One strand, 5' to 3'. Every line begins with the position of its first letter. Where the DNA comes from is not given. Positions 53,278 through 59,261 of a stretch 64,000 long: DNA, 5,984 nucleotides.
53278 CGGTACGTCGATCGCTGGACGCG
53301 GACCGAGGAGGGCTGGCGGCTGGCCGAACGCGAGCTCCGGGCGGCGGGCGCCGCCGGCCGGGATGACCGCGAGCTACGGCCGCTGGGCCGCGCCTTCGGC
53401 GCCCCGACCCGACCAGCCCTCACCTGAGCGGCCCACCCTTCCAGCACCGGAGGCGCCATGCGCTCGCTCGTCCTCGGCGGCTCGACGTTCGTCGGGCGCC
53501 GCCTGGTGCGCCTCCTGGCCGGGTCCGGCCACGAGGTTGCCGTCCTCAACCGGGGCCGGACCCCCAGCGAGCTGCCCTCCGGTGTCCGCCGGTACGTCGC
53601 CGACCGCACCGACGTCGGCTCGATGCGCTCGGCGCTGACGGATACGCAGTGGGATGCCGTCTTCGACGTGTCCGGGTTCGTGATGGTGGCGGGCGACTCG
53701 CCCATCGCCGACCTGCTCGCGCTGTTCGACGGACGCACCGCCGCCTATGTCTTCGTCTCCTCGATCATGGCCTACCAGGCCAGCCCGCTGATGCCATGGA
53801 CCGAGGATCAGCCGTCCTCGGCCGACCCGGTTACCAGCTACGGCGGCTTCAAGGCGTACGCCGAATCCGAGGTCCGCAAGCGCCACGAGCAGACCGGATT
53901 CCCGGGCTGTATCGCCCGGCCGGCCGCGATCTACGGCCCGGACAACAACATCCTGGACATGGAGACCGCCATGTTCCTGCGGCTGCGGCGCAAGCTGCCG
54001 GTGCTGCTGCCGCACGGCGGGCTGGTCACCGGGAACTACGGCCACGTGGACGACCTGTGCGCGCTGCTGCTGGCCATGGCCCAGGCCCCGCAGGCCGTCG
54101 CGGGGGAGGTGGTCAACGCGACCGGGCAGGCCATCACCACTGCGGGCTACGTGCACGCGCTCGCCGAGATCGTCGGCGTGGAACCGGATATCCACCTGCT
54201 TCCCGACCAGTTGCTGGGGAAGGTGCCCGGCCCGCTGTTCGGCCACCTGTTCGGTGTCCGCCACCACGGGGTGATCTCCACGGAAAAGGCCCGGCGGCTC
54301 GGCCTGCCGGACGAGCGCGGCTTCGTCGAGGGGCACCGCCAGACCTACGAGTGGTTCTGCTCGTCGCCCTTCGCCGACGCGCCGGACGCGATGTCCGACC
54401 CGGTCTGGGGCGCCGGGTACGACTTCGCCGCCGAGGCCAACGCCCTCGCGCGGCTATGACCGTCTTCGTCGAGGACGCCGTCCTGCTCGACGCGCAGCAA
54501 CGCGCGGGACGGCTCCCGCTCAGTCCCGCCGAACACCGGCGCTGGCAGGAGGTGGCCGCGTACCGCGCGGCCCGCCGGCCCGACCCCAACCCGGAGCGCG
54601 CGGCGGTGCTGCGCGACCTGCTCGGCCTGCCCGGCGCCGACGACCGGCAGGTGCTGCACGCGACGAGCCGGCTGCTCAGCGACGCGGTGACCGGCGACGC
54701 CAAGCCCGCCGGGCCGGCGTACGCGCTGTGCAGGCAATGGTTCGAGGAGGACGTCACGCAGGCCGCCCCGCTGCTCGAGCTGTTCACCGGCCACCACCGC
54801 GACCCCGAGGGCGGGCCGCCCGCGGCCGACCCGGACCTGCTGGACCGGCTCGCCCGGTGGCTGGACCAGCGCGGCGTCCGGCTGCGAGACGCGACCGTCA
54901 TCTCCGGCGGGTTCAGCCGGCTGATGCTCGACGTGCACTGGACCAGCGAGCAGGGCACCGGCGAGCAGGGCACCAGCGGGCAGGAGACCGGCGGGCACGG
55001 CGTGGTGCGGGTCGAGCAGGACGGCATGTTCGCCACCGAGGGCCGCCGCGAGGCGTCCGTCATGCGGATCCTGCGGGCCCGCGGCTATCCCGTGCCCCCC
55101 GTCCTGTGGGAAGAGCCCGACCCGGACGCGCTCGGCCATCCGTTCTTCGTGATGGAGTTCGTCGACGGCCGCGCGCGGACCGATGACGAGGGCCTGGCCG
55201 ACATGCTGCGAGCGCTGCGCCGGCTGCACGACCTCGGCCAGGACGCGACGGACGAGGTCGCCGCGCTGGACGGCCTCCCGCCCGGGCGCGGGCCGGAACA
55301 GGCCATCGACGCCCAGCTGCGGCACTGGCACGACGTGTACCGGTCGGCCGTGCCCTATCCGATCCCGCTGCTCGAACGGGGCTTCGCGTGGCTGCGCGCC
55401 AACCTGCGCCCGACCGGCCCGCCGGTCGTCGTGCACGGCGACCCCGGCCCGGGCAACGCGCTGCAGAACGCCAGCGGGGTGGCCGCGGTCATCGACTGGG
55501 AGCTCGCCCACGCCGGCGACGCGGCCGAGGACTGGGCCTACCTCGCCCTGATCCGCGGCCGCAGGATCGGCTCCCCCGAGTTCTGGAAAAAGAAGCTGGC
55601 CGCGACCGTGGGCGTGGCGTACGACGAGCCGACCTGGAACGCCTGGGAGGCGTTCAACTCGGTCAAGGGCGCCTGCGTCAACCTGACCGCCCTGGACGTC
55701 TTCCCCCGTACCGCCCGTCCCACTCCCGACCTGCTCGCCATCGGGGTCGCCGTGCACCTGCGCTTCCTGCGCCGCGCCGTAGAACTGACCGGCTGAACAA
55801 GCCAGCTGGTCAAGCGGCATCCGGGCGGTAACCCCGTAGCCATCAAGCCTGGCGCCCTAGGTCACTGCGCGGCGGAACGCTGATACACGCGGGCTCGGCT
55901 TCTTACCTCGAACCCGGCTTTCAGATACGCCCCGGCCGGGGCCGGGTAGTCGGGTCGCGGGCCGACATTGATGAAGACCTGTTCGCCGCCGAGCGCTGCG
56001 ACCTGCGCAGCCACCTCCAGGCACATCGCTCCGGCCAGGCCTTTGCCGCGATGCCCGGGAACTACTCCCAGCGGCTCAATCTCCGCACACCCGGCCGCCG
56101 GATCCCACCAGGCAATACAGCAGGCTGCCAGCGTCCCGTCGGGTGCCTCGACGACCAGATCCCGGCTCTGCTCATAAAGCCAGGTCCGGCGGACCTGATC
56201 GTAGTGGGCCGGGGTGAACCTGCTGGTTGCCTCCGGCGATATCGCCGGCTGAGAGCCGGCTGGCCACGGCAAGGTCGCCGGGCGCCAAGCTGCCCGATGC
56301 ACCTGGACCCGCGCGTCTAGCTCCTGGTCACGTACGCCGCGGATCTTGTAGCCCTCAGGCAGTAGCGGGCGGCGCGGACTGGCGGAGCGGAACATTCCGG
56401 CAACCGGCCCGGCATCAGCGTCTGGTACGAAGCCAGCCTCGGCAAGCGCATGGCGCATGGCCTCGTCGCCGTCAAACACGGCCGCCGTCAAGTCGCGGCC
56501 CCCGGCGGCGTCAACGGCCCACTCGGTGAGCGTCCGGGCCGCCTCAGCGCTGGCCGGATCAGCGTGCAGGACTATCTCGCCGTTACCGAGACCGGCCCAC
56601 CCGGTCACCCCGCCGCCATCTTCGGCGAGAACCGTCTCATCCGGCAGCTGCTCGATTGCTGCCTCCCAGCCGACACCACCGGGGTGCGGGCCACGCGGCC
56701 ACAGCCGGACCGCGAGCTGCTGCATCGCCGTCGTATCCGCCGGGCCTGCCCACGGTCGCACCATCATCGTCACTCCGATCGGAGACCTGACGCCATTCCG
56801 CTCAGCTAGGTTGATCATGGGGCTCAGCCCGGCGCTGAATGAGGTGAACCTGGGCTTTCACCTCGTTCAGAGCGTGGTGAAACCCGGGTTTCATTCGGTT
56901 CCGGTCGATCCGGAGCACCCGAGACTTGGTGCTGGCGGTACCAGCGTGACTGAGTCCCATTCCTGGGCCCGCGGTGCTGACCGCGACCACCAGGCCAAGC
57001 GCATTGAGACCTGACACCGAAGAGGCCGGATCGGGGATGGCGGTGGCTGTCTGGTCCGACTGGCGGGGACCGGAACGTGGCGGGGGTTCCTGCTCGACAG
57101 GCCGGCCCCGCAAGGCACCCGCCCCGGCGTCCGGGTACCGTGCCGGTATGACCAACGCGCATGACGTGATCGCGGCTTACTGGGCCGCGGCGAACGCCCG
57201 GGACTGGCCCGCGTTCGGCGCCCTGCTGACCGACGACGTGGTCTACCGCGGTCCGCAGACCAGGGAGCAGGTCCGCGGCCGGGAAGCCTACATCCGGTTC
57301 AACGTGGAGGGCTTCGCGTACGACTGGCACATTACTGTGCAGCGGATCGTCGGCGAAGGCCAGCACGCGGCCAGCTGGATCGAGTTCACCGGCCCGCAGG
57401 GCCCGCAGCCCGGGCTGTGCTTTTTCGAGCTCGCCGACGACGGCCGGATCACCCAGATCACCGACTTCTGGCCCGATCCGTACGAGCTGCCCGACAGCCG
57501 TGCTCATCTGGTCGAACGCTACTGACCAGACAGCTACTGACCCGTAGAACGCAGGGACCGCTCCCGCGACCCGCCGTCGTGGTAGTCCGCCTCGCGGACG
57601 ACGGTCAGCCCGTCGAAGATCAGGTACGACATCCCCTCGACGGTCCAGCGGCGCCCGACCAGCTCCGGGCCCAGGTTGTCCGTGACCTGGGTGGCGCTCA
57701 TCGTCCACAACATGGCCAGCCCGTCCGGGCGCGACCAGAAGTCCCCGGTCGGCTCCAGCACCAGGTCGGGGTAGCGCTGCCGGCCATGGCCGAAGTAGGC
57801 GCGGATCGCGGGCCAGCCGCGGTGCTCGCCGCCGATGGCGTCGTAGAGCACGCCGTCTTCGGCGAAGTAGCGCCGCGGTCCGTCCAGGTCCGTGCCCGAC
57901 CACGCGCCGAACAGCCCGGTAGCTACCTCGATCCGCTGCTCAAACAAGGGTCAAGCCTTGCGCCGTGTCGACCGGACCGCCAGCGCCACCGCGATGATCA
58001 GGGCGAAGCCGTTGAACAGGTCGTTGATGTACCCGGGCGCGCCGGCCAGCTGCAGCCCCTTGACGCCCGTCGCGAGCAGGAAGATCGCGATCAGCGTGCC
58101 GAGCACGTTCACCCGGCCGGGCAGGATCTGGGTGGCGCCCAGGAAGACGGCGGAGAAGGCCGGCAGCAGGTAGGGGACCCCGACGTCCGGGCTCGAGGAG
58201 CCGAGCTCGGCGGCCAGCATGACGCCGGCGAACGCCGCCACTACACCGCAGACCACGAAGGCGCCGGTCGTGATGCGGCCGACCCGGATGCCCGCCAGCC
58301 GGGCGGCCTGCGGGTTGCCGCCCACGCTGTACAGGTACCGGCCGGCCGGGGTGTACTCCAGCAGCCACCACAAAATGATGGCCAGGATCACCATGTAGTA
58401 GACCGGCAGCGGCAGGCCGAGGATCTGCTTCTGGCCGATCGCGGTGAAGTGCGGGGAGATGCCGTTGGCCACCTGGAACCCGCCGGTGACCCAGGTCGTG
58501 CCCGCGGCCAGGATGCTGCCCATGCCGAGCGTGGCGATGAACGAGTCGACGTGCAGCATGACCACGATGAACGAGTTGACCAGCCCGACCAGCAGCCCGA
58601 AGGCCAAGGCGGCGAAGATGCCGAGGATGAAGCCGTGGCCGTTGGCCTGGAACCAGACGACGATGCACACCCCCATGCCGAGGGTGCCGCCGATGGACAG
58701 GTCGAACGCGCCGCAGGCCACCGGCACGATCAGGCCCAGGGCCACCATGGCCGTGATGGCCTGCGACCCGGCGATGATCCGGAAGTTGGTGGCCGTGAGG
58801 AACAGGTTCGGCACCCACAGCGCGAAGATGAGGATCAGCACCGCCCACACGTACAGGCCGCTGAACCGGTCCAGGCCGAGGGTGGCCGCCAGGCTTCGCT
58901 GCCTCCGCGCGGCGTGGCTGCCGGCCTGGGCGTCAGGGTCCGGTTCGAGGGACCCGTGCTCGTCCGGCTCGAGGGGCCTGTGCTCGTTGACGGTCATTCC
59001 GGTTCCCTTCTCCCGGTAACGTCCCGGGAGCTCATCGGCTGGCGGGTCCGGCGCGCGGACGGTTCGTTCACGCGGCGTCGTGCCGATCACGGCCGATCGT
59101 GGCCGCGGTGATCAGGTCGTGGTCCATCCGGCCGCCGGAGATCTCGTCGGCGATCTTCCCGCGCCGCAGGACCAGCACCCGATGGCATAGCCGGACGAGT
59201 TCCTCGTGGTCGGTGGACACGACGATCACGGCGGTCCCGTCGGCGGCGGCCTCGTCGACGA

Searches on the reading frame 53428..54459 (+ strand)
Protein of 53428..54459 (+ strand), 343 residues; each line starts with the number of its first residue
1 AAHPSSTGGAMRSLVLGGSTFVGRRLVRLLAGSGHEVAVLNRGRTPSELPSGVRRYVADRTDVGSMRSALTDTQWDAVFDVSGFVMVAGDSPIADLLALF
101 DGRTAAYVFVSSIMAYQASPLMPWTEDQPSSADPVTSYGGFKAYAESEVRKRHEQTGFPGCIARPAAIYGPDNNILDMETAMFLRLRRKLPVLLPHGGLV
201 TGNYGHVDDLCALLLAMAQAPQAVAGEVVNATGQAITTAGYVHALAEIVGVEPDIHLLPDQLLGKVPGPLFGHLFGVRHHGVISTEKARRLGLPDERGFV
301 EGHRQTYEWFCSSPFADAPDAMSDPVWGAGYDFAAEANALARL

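Call 30: search_protein_families(library=pfam, proteins=[window:53428-54459:+], max_evalue=0.00001)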
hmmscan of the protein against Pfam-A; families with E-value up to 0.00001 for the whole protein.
window:53428-54459:+ (343 aa): 3 families
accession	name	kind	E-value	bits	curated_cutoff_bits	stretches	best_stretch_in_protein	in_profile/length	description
PF01370.27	Epimerase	-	9.7e-24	84.5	20.9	1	14-230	2-238/240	NAD dependent epimerase/dehydratase family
PF16363.11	GDP_Man_Dehyd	-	3e-07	30.7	27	0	15-245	2-262/332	GDP-mannose 4,6 dehydratase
PF01073.25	3Beta_HSD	-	2.3e-06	27.3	22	0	14-189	1-202/280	3-beta hydroxysteroid dehydrogenase/isomerase family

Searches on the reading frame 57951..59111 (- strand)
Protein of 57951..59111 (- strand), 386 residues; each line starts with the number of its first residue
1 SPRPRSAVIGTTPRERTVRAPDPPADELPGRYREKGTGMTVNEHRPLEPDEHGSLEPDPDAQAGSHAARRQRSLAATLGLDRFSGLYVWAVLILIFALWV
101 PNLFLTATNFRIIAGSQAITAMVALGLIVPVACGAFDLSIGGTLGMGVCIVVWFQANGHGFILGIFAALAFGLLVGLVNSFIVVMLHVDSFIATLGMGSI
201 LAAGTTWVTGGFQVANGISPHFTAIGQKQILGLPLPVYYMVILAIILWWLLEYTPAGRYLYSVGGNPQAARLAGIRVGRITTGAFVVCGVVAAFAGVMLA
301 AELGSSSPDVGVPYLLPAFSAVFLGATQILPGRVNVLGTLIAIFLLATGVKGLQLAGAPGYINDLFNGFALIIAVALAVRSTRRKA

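Call 30: search_protein_families(library=pfam, proteins=[window:57951-59111:-], max_evalue=0.00001)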
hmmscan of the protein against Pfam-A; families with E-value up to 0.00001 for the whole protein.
window:57951-59111:- (386 aa): 1 family
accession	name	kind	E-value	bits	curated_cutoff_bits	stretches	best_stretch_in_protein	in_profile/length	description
PF02653.21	BPD_transp_2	-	2.4e-33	115.9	26.8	1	113-375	5-269/269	Branched-chain amino acid transport system / permease component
